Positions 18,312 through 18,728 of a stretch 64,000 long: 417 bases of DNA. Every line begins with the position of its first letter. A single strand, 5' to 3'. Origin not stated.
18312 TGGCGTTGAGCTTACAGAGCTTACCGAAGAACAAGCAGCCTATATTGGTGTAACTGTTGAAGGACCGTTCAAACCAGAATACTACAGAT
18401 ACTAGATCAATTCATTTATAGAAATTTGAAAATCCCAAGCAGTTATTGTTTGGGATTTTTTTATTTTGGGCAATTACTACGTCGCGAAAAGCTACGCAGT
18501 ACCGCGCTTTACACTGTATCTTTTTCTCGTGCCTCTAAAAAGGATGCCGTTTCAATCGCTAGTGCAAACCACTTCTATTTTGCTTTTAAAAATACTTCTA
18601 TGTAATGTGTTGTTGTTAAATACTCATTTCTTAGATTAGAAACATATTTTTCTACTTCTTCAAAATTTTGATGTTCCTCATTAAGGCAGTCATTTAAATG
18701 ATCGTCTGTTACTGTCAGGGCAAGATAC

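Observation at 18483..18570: Three-copy dispersed intergenic element with compensatory hairpin variation, suggesting a conserved structured RNA or MITE-like repeat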

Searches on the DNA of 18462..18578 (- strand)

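Call 45: build_rna_model(alignment_id=A2, structure=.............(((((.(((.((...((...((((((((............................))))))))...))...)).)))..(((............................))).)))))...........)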
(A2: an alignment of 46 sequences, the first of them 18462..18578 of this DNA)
Model R1 built from alignment A2 (46 sequences, 144 columns); structure: as given.
model positions 97; base pairs 23; branch points 1; effective number of sequences 3.19; information 0.59 bits per position. Calibrated on 0.2 Mb of random sequence (short: E-values are rough).
structure used (alignment columns):
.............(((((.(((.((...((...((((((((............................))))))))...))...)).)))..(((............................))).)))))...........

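Call 46: search_with_rna_model(model_id=R1, source=window, max_evalue=10, filters=off, show_alignments=4)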
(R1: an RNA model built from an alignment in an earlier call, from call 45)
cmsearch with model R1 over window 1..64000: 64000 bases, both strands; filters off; matches with E-value up to 10: 10.
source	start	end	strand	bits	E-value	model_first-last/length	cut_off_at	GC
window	27997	28107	-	75.8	4.3e-17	1-97/97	no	0.45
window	18463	18568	-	69.6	1.6e-15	1-97/97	no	0.44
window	41764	41863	-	54.8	1e-11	1-97/97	no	0.5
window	59567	59601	+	11.5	1.2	1-97/97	no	0.51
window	48878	48932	-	10.5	2.2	1-97/97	no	0.45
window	60091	60131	-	10.1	2.8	1-97/97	no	0.41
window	25125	25210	+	10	3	1-97/97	no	0.38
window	13629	13692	+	8.6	6.7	1-97/97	no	0.41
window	35091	35137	+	8.6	7.1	1-97/97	no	0.32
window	45561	45635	-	8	9.9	1-97/97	no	0.32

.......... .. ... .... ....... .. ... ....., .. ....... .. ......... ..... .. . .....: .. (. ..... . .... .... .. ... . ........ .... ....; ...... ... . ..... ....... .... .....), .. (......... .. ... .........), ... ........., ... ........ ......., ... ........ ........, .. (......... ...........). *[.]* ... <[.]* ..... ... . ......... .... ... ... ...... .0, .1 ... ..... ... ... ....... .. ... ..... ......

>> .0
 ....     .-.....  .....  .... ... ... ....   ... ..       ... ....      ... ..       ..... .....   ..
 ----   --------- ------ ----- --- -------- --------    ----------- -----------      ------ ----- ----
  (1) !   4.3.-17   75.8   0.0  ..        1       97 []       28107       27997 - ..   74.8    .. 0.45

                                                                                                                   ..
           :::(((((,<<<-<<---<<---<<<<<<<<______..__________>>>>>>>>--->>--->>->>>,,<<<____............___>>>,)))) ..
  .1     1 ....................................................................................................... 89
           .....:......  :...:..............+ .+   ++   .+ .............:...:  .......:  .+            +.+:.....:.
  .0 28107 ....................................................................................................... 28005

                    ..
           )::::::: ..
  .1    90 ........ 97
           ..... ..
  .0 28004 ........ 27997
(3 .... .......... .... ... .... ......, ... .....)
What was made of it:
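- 18463..18568 (-): Copy 1, full Flavo-1 element. P1 closing stem is 18561-18565 with 18470-18474. The long arm P2 is the Rfam core, 18496-18567. The P3 hairpin is about 18475-18501. The tail is CC plus an A-run, 18463-18469. It lies 6 nt after the stop codon of the 180-aa gene, in the sense direction, and directly after the ahcY terminator on the other strand. Full-element model R1: 69.6 bits (call 46).
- On REP / BIME / REPIN: Three copies in 64 kb (call 46).
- Checked: A model of the full element, scanned with filters off, gives 75.8, 69.6 and 54.8 bits for the three copies, and the next best hit in the window scores 11.5 bits (call 46).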

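Call 47: search_with_rna_model(model_id=R1, sources=[L001, L002, L003, L004, L005, L006, L007, L008, L009, L010, L011, L012, L013, L014, L015, L016, L017, L018, L019, L020, L021, L022, L023, L024, L025, L026, L027, L028, L029, L030, L031, L032, L033, L034, L035, L036, L037, L038, L039, L040, L041, L042, L043, L044, L045, L046, L047, L048, L049, L050, L051, L052, L053, L054, L055, L056, L057, L058, L059, L060, L061, L062, L063, L064, L065, L066, L067, L068, L069, L070, L071, L072, L073, L074, L075, L076, L077, L078, L079, L080, L081, L082, L083, L084, L085, L086, L087, L088, L089, L090, L091, L092, L093, L094, L095, L096, L097, L098, L099, L100], max_evalue=0.01)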
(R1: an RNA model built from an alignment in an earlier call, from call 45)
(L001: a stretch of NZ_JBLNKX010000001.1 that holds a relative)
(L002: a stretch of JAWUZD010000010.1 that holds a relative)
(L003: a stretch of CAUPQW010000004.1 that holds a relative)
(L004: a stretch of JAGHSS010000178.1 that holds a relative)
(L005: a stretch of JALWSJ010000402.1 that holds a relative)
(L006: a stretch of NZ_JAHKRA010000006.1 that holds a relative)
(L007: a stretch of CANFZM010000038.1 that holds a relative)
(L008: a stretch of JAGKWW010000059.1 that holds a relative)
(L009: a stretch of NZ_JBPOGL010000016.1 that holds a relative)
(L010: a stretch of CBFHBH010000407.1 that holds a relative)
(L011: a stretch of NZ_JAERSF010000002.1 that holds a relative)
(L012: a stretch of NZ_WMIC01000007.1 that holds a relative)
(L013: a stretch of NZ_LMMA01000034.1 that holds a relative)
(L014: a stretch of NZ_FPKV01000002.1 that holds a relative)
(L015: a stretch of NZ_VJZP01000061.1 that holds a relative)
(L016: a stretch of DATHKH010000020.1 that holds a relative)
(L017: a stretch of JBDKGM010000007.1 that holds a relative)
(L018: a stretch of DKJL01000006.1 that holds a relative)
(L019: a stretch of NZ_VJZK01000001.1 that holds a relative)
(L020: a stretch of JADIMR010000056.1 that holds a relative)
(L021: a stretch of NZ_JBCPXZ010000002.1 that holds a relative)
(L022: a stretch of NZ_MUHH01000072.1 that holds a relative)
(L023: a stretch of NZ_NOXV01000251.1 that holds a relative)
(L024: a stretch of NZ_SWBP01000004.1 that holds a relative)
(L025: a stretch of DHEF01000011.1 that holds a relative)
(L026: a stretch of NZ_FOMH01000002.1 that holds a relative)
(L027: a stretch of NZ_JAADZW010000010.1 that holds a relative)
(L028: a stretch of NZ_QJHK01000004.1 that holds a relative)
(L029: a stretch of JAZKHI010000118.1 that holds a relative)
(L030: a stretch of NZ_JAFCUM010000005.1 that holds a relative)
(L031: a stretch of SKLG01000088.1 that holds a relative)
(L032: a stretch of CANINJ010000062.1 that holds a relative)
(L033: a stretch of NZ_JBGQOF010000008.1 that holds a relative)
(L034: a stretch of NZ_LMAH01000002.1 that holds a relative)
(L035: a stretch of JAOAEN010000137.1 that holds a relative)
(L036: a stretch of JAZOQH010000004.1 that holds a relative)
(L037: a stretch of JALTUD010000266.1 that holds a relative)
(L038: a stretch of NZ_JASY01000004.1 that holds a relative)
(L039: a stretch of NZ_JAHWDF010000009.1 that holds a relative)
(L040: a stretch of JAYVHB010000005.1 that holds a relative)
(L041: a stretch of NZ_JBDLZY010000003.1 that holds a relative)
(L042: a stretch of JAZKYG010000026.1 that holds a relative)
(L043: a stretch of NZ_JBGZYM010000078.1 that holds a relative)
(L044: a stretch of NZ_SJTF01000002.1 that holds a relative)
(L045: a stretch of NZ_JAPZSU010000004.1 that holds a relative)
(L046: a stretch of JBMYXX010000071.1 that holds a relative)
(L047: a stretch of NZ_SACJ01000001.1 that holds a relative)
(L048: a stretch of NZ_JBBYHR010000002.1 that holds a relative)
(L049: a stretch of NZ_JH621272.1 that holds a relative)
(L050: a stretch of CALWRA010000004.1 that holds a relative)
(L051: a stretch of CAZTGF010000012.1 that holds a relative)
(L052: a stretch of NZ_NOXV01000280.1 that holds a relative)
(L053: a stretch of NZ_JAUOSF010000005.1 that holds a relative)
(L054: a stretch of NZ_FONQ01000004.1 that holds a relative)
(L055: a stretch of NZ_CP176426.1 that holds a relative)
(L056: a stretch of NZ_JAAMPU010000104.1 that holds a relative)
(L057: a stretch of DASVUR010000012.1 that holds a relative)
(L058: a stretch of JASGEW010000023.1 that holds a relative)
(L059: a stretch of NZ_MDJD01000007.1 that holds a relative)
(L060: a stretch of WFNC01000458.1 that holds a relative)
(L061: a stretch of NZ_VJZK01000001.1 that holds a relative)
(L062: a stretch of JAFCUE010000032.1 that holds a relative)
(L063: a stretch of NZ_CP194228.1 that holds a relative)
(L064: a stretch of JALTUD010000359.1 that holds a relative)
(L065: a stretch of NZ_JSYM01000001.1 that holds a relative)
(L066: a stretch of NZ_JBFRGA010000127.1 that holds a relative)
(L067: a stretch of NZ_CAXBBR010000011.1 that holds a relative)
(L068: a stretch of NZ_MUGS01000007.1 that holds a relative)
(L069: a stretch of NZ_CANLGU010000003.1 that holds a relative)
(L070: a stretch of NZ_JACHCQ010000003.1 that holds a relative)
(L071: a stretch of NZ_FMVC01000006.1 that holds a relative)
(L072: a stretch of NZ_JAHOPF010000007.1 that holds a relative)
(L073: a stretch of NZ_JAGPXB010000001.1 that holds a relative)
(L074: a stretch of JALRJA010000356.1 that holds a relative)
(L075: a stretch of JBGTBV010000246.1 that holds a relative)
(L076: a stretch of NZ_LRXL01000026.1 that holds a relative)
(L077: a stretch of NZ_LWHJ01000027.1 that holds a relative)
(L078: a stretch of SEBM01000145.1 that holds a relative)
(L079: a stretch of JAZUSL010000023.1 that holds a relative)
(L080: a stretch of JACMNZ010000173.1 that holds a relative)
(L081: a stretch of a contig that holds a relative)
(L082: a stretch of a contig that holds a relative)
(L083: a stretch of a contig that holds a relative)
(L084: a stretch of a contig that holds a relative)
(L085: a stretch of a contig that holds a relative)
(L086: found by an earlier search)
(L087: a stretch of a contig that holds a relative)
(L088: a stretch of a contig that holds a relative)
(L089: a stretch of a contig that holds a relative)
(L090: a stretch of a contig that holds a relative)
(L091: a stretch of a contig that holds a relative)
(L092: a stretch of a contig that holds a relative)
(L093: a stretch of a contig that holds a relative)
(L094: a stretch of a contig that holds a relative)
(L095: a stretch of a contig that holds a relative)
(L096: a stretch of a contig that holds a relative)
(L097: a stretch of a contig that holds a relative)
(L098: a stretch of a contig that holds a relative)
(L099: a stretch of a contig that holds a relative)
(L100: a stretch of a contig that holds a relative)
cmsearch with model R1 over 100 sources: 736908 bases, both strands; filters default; matches with E-value up to 0.01: 112.
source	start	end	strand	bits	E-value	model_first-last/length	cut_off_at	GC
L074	3586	3674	+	90.8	6.9e-20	1-97/97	no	0.4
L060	3390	3497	+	88.3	3e-19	1-97/97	no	0.43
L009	4045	4151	+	88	3.6e-19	1-97/97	no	0.42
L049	4863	4967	-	87.9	3.8e-19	1-97/97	no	0.42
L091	370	467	+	87.6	4.7e-19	1-97/97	no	0.5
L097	6282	6391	+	87.6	4.7e-19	1-97/97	no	0.51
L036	5433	5523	-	87.2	5.7e-19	1-97/97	no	0.56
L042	6436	6527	+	86.8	7.2e-19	1-97/97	no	0.55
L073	2555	2657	+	86.5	8.7e-19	1-97/97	no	0.51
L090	2157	2251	+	86.1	1.1e-18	1-97/97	no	0.43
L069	7086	7179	-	85.2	1.9e-18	1-97/97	no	0.47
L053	7539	7635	+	84.5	2.8e-18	1-97/97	no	0.48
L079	6127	6218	-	82.8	7.7e-18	1-97/97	no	0.53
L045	6870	6969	+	82.4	1e-17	1-97/97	no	0.48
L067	5158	5269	-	81.9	1.3e-17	1-97/97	no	0.49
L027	3579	3664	-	81.7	1.5e-17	1-97/97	no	0.44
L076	1941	2048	-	81.7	1.5e-17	1-97/97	no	0.47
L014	5883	5971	-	81.6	1.6e-17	1-97/97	no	0.4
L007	5865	5963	-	80.7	2.7e-17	1-97/97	no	0.46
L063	261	354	-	80.4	3.2e-17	1-97/97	no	0.49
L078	4390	4482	+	79.7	5e-17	1-97/97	no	0.41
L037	677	823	-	78.5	1e-16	1-97/97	no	0.44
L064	107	253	+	78.5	1e-16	1-97/97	no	0.48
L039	3402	3516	+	76.3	3.7e-16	1-97/97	no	0.35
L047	3993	4078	+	76.2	3.8e-16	1-97/97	no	0.45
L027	176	292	+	76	4.4e-16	1-97/97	no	0.53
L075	2672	2760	+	75.9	4.6e-16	1-97/97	no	0.48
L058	819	957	+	75.4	6e-16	1-97/97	no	0.49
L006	7753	7870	+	74.7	9.3e-16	1-97/97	no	0.53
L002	5260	5377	+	74.2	1.3e-15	1-97/97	no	0.36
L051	1675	1762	+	73.8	1.6e-15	1-97/97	no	0.65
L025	3177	3321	-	72.8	2.9e-15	1-97/97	no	0.54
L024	222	325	-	72.6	3.3e-15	1-97/97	no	0.5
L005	1930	2080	-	72.4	3.6e-15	1-97/97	no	0.46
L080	3560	3642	-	72.1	4.4e-15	2-97/97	5'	0.43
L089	6920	7014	+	71.3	7e-15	1-97/97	no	0.59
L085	1666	1763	+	70.8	9.4e-15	1-97/97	no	0.5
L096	1991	2122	+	70.5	1.1e-14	1-97/97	no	0.58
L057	3934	4021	-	70.3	1.2e-14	1-97/97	no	0.5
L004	3996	4109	+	69.5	2e-14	1-97/97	no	0.53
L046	955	1047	+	67.8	5.5e-14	1-97/97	no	0.55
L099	4708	4854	+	65.9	1.7e-13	1-97/97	no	0.49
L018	7480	7620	+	65.4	2.3e-13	1-97/97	no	0.65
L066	7646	7754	+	64.2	4.5e-13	1-97/97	no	0.51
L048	6423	6528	-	63.7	6.2e-13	1-97/97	no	0.64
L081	7264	7358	+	63.5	7.1e-13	1-97/97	no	0.56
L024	5046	5129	-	60.6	3.8e-12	1-97/97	no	0.45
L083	4217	4321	-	58.2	1.6e-11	1-97/97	no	0.7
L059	6624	6705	+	56.7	3.8e-11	1-97/97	no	0.35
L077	7774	7877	-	56.5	4.3e-11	1-97/97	no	0.41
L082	4707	4791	+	55.2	9.4e-11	1-97/97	no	0.41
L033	3593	3678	+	54.5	1.4e-10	1-97/97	no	0.41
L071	559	658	-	54.5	1.4e-10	1-97/97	no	0.46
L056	5349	5438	+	54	1.9e-10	1-97/97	no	0.47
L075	1981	2093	+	52.8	3.8e-10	1-97/97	no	0.5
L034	779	852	+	52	6e-10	1-97/97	no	0.43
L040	2301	2388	-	51.5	8.3e-10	1-97/97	no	0.38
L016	6836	6920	-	51.2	9.5e-10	1-97/97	no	0.46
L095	3444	3537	-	51.2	9.5e-10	1-97/97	no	0.45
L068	5659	5754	+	51.1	1e-09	1-97/97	no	0.36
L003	3262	3344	-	50.2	1.8e-09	1-97/97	no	0.52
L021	4044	4157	+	50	2e-09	1-97/97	no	0.38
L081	2305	2413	-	49.5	2.6e-09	1-97/97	no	0.39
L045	3923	4020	+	49.4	2.8e-09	1-97/97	no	0.5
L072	842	928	+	48.5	4.7e-09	1-97/97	no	0.41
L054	2390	2472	+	48.5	4.9e-09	1-97/97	no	0.43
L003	1221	1317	+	48.4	5.1e-09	1-97/97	no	0.36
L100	3523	3614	-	47.9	6.8e-09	1-97/97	no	0.46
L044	790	875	+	47.6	7.9e-09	1-97/97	no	0.45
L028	57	141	-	47.6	8e-09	1-97/97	no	0.46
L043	3019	3103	+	47.6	8e-09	1-97/97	no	0.45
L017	2464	2541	+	47.5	8.5e-09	1-97/97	no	0.63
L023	4727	4843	-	47.5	8.5e-09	1-97/97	no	0.61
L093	4745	4828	+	47.4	9.2e-09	1-97/97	no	0.45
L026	4308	4390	-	47.2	1e-08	1-97/97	no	0.52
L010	727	822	-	47.1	1.1e-08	1-97/97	no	0.4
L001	2497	2615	-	47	1.2e-08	1-97/97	no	0.46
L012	1180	1262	-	46.9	1.2e-08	1-97/97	no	0.46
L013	7122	7208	+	46.7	1.4e-08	1-97/97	no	0.45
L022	5375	5460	-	46.3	1.8e-08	1-97/97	no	0.49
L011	2375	2457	+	46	2.2e-08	1-97/97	no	0.53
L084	2226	2314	-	45.8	2.3e-08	1-97/97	no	0.52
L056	1344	1453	+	45.2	3.3e-08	1-97/97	no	0.54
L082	3282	3351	-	44.5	5e-08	1-97/97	no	0.69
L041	3977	4071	-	44.1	6.4e-08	1-97/97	no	0.48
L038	6278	6362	-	44.1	6.5e-08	1-97/97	no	0.39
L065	5049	5133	-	41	3.9e-07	1-97/97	no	0.49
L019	967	1043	+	40.9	4.3e-07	1-97/97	no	0.52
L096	5945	6036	-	40.7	4.6e-07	1-97/97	no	0.46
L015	2299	2390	+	40.6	5.2e-07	1-97/97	no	0.47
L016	6948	7004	+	40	7.2e-07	11-68/97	no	0.54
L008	5189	5277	-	39.9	7.9e-07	1-97/97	no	0.55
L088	3037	3117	-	39.5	9.8e-07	1-97/97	no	0.46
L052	5957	6072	-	39.5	9.9e-07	1-97/97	no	0.56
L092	435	533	-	38.7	1.5e-06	1-97/97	no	0.63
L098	273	373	+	38.4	1.9e-06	1-97/97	no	0.49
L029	2588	2688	+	38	2.3e-06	1-97/97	no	0.45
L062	1411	1485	+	37.4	3.3e-06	1-97/97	no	0.49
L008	2646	2728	+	36.1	7e-06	1-97/97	no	0.64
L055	6859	6956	-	35.9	8.1e-06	1-97/97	no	0.38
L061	4151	4227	+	35.9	8.2e-06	1-97/97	no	0.56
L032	5019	5123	-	35.6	9.7e-06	1-97/97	no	0.5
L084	7642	7741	-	35.2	1.2e-05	1-97/97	no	0.54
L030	5061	5136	-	35.1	1.3e-05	1-97/97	no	0.46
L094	1266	1372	+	34.7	1.7e-05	1-97/97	no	0.51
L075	2379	2476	-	32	8.3e-05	1-97/97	no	0.55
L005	5450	5604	+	31.4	0.00012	1-97/97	no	0.44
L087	7304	7361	+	29.2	0.00041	12-67/97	no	0.45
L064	4919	5076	+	28.4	0.00068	1-97/97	no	0.44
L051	3063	3178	-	27.8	0.00098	1-97/97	no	0.62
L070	5828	5959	+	26.9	0.0016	1-97/97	no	0.42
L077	5973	6111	+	25.2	0.0045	1-97/97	no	0.4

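Call 48: search_with_rna_model(model_id=R1, sources=[L101, L102, L103, L104, L105, L106, L107, L108, L109, L110, L111, L112, L113, L114, L115, L116, L117, L118, L119, L120, L121, L125, L128, L129, L131], max_evalue=0.01)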
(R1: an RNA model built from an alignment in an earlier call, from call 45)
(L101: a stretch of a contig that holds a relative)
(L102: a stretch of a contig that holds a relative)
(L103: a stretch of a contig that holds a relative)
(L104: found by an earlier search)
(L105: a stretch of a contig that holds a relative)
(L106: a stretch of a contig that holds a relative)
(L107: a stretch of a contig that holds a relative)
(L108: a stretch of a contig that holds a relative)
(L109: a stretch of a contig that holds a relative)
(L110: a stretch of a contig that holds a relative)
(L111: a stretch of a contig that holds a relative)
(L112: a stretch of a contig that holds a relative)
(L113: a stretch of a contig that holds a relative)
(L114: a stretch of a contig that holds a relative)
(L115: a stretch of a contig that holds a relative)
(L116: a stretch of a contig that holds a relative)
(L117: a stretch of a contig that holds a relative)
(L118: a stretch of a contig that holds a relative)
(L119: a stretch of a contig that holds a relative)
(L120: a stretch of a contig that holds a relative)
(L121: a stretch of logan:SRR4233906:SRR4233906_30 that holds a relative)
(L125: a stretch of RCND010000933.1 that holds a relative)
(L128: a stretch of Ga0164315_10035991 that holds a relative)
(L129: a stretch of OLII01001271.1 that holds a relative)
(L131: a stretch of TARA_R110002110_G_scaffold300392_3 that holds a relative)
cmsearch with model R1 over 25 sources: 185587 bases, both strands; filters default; matches with E-value up to 0.01: 25.
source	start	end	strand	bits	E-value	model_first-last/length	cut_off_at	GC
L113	1825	1940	+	91.4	1.2e-20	1-97/97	no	0.39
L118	4317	4406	-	85.3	4.6e-19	1-97/97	no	0.47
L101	7712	7806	+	79.1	1.7e-17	1-97/97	no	0.56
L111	847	946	+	78.8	2.1e-17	1-97/97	no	0.57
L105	1771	1865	+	78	3.3e-17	1-97/97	no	0.56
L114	5440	5572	-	76.9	6.2e-17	1-97/97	no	0.47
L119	5007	5113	-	75.8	1.2e-16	1-97/97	no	0.5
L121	1011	1121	+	75.8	1.2e-16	1-97/97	no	0.45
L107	4976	5083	+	71.9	1.2e-15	1-97/97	no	0.43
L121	10550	10655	+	69.6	4.7e-15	1-97/97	no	0.44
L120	921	1013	+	68.4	9.7e-15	1-97/97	no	0.57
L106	5107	5195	-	62.6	2.9e-13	1-97/97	no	0.53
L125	2425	2520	+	60.2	1.2e-12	1-97/97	no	0.54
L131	2613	2696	+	60.1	1.3e-12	1-97/97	no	0.55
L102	5989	6077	-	53.9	5e-11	1-97/97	no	0.47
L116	660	742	+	50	5e-10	1-97/97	no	0.49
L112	3252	3338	+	48.6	1.1e-09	1-97/97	no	0.41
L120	4965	5075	-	47.6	2e-09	1-97/97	no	0.46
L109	2155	2253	+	42.8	3.4e-08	1-97/97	no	0.47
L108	1714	1811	-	42.3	4.7e-08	1-97/97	no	0.44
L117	7810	7904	-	39.6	2.3e-07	1-97/97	no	0.36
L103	6716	6809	+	36.6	1.4e-06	1-97/97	no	0.5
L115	7472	7592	+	34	6.3e-06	1-97/97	no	0.5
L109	2002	2127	-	24.5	0.0017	1-97/97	no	0.42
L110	5977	6030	+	22.9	0.0043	12-67/97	no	0.5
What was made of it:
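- On REP / BIME / REPIN: About 20 extra copies in about 0.9 Mb of loci (calls 47, 48).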
